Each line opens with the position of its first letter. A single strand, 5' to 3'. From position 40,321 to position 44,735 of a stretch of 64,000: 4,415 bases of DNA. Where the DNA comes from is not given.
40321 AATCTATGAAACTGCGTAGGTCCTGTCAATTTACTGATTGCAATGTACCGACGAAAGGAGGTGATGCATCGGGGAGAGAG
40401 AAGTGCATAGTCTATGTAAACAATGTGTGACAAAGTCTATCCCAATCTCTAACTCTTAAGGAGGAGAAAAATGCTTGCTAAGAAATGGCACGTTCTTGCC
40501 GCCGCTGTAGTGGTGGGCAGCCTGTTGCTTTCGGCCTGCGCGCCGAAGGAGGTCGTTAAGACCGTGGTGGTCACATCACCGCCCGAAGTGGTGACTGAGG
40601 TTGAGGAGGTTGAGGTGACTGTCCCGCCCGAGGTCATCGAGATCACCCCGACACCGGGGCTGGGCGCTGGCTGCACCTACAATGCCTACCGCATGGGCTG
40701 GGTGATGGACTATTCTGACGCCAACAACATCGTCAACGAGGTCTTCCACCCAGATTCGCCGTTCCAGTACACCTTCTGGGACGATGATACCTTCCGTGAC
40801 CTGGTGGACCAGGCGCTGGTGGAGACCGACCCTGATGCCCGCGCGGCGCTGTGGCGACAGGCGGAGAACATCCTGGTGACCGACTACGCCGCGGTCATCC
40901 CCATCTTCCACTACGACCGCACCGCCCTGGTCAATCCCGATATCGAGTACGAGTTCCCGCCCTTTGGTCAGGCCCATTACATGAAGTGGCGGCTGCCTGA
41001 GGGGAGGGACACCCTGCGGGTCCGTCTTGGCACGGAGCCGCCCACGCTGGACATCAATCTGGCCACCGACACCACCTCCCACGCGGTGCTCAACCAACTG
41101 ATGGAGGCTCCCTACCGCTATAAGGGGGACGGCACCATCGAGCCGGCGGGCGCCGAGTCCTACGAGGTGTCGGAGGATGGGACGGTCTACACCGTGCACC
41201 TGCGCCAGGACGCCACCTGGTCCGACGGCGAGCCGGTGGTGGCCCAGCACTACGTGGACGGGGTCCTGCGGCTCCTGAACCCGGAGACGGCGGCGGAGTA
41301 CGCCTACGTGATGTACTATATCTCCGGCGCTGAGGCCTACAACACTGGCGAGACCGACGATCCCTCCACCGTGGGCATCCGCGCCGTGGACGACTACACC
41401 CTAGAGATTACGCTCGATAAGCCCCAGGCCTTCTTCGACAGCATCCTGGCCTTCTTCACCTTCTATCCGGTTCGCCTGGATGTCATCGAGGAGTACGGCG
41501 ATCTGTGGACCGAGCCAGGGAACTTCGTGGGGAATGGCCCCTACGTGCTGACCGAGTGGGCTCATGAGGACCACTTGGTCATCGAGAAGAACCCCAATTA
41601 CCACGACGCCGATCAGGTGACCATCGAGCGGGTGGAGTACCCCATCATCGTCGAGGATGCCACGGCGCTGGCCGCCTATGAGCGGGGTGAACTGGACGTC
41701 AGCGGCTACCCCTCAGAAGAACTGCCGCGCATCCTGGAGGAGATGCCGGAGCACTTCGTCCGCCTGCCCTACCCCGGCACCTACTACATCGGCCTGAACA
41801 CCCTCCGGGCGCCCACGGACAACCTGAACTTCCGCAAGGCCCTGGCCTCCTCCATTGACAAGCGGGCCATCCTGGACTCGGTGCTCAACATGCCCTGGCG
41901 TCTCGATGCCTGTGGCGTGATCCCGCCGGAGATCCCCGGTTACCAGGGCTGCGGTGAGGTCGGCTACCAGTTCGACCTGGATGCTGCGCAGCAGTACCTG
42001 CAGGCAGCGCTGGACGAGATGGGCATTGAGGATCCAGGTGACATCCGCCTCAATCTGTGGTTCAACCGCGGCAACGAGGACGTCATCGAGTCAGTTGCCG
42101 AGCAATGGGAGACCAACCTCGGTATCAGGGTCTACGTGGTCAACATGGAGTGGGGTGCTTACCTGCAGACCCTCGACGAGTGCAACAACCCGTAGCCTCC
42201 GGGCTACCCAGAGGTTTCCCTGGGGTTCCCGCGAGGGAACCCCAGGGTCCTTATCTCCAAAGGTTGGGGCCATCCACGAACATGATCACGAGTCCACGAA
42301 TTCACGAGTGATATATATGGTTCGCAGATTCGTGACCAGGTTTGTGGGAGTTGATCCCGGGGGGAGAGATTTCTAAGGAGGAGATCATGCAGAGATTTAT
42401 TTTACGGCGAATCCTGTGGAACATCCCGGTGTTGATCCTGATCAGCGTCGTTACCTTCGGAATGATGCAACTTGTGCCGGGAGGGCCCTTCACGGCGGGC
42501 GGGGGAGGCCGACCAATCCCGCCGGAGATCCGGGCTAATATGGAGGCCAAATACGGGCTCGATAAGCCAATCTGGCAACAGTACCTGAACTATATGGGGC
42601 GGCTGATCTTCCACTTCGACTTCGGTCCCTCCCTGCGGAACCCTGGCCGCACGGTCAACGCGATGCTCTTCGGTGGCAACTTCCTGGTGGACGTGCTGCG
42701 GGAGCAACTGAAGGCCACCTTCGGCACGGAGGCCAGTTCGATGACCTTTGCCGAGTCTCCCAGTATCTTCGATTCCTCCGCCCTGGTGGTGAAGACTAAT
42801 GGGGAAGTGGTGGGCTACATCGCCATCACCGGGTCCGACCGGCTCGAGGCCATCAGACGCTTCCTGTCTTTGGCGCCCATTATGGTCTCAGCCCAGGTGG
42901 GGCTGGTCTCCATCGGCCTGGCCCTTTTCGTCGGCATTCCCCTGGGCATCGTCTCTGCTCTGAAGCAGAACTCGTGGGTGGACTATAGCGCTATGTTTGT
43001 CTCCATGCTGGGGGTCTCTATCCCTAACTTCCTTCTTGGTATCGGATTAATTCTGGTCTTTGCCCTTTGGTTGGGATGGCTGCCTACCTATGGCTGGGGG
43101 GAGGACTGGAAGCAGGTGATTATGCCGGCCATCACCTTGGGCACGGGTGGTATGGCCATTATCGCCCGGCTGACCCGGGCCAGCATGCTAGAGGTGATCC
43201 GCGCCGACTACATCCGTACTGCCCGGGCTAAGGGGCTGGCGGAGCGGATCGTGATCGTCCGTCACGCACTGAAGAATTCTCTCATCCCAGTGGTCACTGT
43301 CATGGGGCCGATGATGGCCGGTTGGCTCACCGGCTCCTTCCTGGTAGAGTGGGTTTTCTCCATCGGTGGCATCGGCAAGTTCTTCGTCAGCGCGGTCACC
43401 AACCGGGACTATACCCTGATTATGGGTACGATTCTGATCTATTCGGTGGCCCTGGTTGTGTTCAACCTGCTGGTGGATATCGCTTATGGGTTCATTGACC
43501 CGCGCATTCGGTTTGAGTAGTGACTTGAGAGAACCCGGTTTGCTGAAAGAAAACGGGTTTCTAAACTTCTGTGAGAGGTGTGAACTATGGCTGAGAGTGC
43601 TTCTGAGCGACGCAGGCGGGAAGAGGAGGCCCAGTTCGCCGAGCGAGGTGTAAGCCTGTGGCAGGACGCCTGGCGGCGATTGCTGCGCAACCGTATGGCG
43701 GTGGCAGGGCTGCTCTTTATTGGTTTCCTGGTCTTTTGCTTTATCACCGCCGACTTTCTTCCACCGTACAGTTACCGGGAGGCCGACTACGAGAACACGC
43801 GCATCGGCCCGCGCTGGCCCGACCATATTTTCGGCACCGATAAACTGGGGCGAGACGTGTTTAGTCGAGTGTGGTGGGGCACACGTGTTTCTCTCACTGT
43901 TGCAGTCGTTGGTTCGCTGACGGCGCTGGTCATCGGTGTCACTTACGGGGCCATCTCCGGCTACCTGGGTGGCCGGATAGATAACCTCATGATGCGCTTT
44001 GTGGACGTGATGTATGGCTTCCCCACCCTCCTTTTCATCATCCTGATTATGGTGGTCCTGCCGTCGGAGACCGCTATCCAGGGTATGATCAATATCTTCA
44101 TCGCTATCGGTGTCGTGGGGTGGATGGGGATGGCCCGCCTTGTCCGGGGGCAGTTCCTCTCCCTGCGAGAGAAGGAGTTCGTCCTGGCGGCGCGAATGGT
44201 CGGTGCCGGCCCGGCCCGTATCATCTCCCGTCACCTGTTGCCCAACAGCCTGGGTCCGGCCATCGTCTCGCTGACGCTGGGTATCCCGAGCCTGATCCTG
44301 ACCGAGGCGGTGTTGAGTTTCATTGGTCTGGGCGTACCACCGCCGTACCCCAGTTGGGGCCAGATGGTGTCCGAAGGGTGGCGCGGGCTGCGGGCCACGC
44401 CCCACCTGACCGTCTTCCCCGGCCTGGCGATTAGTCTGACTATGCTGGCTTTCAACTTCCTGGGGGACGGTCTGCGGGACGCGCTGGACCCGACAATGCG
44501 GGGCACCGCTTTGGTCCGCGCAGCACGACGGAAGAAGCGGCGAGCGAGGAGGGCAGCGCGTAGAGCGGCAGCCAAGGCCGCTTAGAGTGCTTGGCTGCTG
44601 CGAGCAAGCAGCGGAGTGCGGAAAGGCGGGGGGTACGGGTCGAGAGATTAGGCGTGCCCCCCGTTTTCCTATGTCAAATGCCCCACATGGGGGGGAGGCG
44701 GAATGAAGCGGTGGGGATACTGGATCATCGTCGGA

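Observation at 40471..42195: Circularly permuted family-5 solute-binding protein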

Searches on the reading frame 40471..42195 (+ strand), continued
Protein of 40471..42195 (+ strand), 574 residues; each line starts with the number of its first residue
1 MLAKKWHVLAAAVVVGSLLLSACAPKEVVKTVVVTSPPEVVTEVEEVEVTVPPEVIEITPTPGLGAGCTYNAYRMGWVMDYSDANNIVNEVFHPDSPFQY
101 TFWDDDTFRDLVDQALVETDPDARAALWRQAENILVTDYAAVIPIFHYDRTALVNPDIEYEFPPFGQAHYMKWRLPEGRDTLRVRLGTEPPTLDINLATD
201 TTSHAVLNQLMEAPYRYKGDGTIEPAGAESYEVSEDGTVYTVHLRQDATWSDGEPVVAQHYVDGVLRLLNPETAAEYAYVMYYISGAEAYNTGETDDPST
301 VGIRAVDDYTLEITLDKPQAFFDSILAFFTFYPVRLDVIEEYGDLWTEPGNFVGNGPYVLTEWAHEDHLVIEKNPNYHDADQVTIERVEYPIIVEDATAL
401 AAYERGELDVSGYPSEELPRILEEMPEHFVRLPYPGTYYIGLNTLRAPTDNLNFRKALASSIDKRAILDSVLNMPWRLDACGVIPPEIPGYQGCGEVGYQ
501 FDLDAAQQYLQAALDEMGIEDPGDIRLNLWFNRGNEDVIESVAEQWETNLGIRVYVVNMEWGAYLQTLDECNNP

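Call 25: fold_search(model_id=the predicted structure, library=pdb)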
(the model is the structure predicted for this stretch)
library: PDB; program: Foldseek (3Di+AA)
matches with E <= 10: 557; with E <= 0.001: 166
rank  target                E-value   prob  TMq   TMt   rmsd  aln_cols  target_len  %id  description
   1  8are_A                6.9e-34  1.00  0.44  0.50   7.3       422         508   30  Crystal structure of the peptide binding protein, OppA, from Bacillus subtilis in complex with a PhrE-derived pentapep (released 2023-02-22)
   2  8arn_A                4.8e-33  1.00  0.46  0.51   7.1       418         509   31  Crystal structure of the peptide binding protein, OppA, from Bacillus subtilis in complex with an endogenous tetrapept (released 2023-02-22)
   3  4toz_A                2.8e-31  1.00  0.63  0.70   2.5       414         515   30  MppA Periplasmic Murein Tripeptide Binding Protein, Unliganded Open Form (released 2015-06-10)
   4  8azb                  4.4e-31  1.00  0.57  0.64   3.6       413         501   28  Crystal Structure of the peptide binding protein DppE from Bacillus subtilis in the unliganded state (released 2023-02-22)
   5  2z23_A                1.9e-30  1.00  0.49  0.54   6.6       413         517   31  Crystal structure of Y.pestis oligo peptide binding protein OppA with tri-lysine ligand (released 2007-10-30)
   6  4toz_B                2.3e-30  1.00  0.62  0.69   2.4       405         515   30  MppA Periplasmic Murein Tripeptide Binding Protein, Unliganded Open Form (released 2015-06-10)
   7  9a37_MODEL_1_A        2.8e-30  1.00  0.52  0.55   5.4       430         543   27  Model of E. coli OppA by in-cell photo-crosslinking MS and deep learning (released 2023-02-24)
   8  8ay0_A                4.1e-30  1.00  0.43  0.50   7.3       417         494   27  Crystal Structure of the peptide binding protein DppE from Bacillus subtilis in complex with murein tripeptide (released 2023-02-22)
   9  5kzt_A                5.8e-30  1.00  0.45  0.50   8.5       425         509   27  Listeria monocytogenes OppA bound to peptide (released 2016-08-10)
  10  8ay0_C                6.2e-30  1.00  0.43  0.51   7.4       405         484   28  Crystal Structure of the peptide binding protein DppE from Bacillus subtilis in complex with murein tripeptide (released 2023-02-22)
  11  8ay0_B                1.2e-29  1.00  0.44  0.50   7.1       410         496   29  Crystal Structure of the peptide binding protein DppE from Bacillus subtilis in complex with murein tripeptide (released 2023-02-22)
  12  3tcf_A                2.1e-29  1.00  0.47  0.52   6.8       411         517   31  Crystal structure of E. coli OppA complexed with endogenous ligands (released 2011-10-12)
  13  5kzt_B                2.9e-29  1.00  0.45  0.50   8.4       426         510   27  Listeria monocytogenes OppA bound to peptide (released 2016-08-10)
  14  3o9p                  4.9e-29  1.00  0.48  0.54   6.7       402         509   30  The structure of the Escherichia coli murein tripeptide binding protein MppA (released 2011-07-06)
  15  1ola_A                5.8e-29  1.00  0.48  0.52   7.0       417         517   29  THE STRUCTURAL BASIS OF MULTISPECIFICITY IN THE OLIGOPEPTIDE-BINDING PROTEIN OPPA (released 1994-07-31)
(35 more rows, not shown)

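Call 27: search_protein_representatives(protein=window:40471-42195:+)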
Query: 574 residues. Proteins with E-value up to 0.001 (for the whole library): 40334; up to 1e-10: 17268; up to 1e-30: 4006. The best 150 are listed.
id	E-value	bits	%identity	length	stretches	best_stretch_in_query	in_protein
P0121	2.2e-190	650.8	63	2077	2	180-574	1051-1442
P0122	2.8e-182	624.0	62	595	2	293-572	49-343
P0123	4.4e-182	623.4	60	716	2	182-573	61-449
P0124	9.6e-177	605.7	64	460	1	1-446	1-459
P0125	1.4e-176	605.2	64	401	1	171-573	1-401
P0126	4.1e-172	590.4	57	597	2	184-573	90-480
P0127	1.2e-169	582.3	75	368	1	3-359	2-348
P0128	9.4e-155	533.1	27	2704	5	180-568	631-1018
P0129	1.2e-152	526.2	54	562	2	180-572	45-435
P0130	7.2e-152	523.6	29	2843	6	224-568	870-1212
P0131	3.3e-144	498.3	50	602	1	66-571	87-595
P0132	4.0e-140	484.8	34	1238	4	175-566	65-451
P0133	8.2e-140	483.8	38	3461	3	172-562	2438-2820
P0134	9.1e-128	444.0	43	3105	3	190-563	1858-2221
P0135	3.6e-120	418.9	41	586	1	11-572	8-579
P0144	9.6e-105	368.0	41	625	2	166-572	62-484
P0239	4.5e-68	246.9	36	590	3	103-571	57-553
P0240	4.6e-68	246.8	34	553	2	69-512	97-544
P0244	9.7e-68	245.7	37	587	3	296-568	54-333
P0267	1.3e-66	242.0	34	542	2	70-487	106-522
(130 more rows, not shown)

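Call 34: find_related_loci(query=A1, collection=genome_contigs, flank=6000)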
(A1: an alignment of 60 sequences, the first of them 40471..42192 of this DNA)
Query A1 (574 aa) in genome_contigs; peptide patterns used: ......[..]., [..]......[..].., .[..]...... (x = any residue, [..] = any of these).
599 stretches matched a pattern (row limit reached: there are more); 544 encode a relative of the query (tblastn E <= 1e-3); the best 80 are kept; 80 distinct loci.
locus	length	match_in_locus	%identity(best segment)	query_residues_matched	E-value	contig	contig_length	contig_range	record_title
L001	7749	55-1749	83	1-573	0e+0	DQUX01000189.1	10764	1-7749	MAG TPA_asm: Anaerolineales bacterium isolate SZUA-1492 k95_44345, whole genome shotgun sequence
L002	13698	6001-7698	82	1-573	0e+0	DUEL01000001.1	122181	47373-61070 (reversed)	MAG TPA_asm: Thermoflexia bacterium isolate J88 Contig1, whole genome shotgun sequence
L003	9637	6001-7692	74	1-573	0e+0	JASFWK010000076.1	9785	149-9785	MAG: Anaerolineae bacterium isolate D1105U12metaG_sub_Bin_384 D1105U12metaG_FD_scaffold_336_c1, whole genome shotgun seq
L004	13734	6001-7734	70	1-574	0e+0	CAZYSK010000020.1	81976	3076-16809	MAG TPA_asm: uncultured Anaerolineales bacterium isolate binchicken_co334_204 genome assembly, contig: NODE_390_length_8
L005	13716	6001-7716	70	1-573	0e+0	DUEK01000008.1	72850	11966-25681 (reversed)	MAG TPA_asm: Thermoflexia bacterium isolate G79 Contig8, whole genome shotgun sequence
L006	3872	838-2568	68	1-573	0e+0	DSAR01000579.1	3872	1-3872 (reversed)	MAG TPA_asm: Chloroflexota bacterium isolate SpSt-1153 Ga0129302_1015773, whole genome shotgun sequence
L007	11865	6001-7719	63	1-574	0e+0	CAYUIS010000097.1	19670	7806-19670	MAG TPA_asm: uncultured Anaerolineales bacterium isolate SRP214966_co2_450 genome assembly, contig: NODE_3920_length_196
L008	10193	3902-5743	51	1-572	0e+0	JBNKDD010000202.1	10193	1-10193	MAG: Anaerolineae bacterium isolate F1.bin.9.permissive NODE_202_length_10193_cov_4.231910, whole genome shotgun sequenc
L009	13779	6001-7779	51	1-572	0e+0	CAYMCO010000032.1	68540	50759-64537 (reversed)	MAG TPA_asm: uncultured Anaerolineaceae bacterium isolate SRP323688_co1_47 genome assembly, contig: NODE_789_length_6854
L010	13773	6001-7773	50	1-572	0e+0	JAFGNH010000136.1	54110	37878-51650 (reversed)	MAG: Anaerolineales bacterium isolate Zod_Metabat.534 k87_6659224, whole genome shotgun sequence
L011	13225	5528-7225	79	2-573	0e+0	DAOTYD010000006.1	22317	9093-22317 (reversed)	MAG TPA_asm: Anaerolineae bacterium isolate H23_305 k115_746477, whole genome shotgun sequence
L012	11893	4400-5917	66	1-573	2e-119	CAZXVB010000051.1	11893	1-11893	MAG TPA_asm: uncultured Anaerolineales bacterium isolate binchicken_co256_477 genome assembly, contig: NODE_13763_length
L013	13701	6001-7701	53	68-573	8e-117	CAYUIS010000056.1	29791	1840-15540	MAG TPA_asm: uncultured Anaerolineales bacterium isolate SRP214966_co2_450 genome assembly, contig: NODE_1894_length_297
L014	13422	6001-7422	46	66-574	1e-89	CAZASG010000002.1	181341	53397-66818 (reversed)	MAG TPA_asm: uncultured Anaerolineaceae bacterium isolate SRP167671_co2_272 genome assembly, contig: NODE_64_length_1813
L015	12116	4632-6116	43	66-571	6e-89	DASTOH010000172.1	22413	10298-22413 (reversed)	MAG TPA_asm: Anaerolineales bacterium isolate SMAG_U2165 k141_2080161, whole genome shotgun sequence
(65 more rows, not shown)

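Call 39: list_cluster_members(proteins=[P0001])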
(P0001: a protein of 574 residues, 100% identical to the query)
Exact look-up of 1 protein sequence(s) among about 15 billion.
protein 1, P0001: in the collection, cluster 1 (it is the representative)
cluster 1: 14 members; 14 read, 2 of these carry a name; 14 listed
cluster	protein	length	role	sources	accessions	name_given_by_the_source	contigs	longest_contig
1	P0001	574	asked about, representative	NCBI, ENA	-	-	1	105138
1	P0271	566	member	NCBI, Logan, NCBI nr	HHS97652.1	MAG TPA: hypothetical protein ENK08_07095 [Chloroflexi bacterium] | hypothetical protein [Chloroflexota bacterium]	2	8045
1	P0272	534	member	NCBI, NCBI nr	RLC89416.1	MAG: hypothetical protein DRI79_06990 [Chloroflexi bacterium] | MAG: hypothetical protein DRI79_06990 [Chloroflexota bacterium]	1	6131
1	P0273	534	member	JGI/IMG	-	-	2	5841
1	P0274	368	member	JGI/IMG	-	-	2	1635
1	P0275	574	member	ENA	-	-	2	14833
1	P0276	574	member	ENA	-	-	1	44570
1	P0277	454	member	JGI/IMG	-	-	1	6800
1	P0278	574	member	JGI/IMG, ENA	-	-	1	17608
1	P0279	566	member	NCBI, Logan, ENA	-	-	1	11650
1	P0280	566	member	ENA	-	-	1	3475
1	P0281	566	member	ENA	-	-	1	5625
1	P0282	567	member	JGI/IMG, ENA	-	-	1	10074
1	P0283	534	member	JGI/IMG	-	-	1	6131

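Call 52: list_cluster_members(proteins=[P0122, P0244, P0240, P0267, P0239, P0131, P0135, P0123, P0129, P0126])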
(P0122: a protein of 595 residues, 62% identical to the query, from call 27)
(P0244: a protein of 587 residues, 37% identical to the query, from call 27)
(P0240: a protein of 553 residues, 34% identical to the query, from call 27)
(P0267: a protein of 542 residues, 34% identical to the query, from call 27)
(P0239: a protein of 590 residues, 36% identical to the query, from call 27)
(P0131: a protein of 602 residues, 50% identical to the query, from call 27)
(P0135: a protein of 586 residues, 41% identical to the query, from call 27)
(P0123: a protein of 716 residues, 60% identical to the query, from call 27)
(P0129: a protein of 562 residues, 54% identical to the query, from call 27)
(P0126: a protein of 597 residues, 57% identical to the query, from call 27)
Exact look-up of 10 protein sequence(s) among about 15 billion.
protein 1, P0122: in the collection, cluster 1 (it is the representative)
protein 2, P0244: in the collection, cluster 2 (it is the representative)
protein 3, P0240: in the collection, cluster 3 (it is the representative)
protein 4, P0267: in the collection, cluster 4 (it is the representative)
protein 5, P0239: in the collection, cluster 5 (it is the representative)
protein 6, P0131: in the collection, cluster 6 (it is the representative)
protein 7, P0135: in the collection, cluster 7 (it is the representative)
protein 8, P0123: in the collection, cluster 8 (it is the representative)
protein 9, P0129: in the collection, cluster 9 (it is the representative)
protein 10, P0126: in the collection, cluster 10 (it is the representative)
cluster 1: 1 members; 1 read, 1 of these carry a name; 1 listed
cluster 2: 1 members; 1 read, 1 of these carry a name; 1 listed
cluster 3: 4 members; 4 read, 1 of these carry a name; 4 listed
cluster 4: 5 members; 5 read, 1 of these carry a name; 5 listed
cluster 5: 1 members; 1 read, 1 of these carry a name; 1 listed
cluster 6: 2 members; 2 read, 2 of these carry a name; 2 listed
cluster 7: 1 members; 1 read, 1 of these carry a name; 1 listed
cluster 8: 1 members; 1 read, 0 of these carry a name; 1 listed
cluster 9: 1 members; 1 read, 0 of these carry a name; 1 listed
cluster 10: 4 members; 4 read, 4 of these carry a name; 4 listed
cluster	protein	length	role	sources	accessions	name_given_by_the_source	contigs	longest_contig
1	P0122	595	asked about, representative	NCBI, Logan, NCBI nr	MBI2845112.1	MAG: hypothetical protein HYX86_01055 [Chloroflexi bacterium] | hypothetical protein [Chloroflexota bacterium]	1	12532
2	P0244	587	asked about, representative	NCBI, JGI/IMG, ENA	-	ABC-type oligopeptide transport system substrate-binding subunit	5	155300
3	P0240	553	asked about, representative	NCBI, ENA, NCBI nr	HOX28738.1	MAG TPA: ABC transporter substrate-binding protein [bacterium] | ABC transporter substrate-binding protein [bacterium]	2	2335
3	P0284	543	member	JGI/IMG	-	-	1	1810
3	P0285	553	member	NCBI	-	-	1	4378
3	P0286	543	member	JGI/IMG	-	-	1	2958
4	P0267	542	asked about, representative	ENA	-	-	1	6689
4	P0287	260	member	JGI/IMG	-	oligopeptide transport system substrate-binding protein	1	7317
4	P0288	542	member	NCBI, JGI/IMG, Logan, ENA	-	-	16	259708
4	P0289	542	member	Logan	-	-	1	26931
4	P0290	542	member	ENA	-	-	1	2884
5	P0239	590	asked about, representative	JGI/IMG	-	oligopeptide transport system substrate-binding protein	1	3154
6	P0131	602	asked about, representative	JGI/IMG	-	oligopeptide transport system substrate-binding protein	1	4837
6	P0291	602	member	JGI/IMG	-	oligopeptide transport system substrate-binding protein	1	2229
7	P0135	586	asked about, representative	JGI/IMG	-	oligopeptide transport system substrate-binding protein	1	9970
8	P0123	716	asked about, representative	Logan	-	-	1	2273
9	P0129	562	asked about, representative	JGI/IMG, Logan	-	-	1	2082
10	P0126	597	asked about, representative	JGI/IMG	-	oligopeptide transport system substrate-binding protein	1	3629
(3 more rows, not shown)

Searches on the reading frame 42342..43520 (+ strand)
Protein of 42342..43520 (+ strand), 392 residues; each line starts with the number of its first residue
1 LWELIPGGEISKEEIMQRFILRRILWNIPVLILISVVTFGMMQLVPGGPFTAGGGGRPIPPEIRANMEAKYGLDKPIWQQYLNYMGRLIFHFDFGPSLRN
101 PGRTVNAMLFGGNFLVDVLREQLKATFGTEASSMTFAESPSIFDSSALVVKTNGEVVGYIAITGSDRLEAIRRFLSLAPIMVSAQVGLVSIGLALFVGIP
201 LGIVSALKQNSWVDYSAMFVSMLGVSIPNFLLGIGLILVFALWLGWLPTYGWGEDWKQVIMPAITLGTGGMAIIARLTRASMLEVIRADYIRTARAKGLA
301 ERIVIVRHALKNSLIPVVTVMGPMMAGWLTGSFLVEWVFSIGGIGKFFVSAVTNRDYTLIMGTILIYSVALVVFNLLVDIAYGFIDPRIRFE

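Call 21: search_protein_families(library=pfam, proteins=[window:42342-43520:+], max_evalue=0.001)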
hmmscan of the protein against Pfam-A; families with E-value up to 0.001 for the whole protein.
window:42342-43520:+ (392 aa): 2 families
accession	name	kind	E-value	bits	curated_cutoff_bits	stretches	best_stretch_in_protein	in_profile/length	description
PF00528.27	BPD_transp_1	-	9.2e-39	133.5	26.4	1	198-390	1-183/184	Binding-protein-dependent transport system inner membrane component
PF19300.4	BPD_transp_1_N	-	2.1e-11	44.5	23.8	1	16-94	1-78/114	Binding-prot-dependent transport system membrane comp, N-term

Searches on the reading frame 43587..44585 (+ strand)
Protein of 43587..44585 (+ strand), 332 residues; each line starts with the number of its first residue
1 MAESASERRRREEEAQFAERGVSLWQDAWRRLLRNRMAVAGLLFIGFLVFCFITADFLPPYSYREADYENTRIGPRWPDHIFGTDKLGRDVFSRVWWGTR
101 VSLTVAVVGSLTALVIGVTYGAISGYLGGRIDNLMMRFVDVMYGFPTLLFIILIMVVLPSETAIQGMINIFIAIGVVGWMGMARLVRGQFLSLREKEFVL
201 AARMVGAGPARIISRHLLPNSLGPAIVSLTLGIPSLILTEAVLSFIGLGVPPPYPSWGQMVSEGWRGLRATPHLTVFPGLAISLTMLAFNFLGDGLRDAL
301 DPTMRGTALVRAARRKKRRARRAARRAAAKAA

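Call 21: search_protein_families(library=pfam, proteins=[window:43587-44585:+], max_evalue=0.001)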
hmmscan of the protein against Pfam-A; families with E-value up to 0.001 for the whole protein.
window:43587-44585:+ (332 aa): 2 families
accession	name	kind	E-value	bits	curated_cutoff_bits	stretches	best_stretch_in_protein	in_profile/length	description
PF00528.27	BPD_transp_1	-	8.6e-36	123.8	26.4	1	117-305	1-183/184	Binding-protein-dependent transport system inner membrane component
PF12911.12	OppC_N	-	2.2e-16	59.9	23.9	1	23-74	1-52/53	N-terminal TM domain of oligopeptide transport permease C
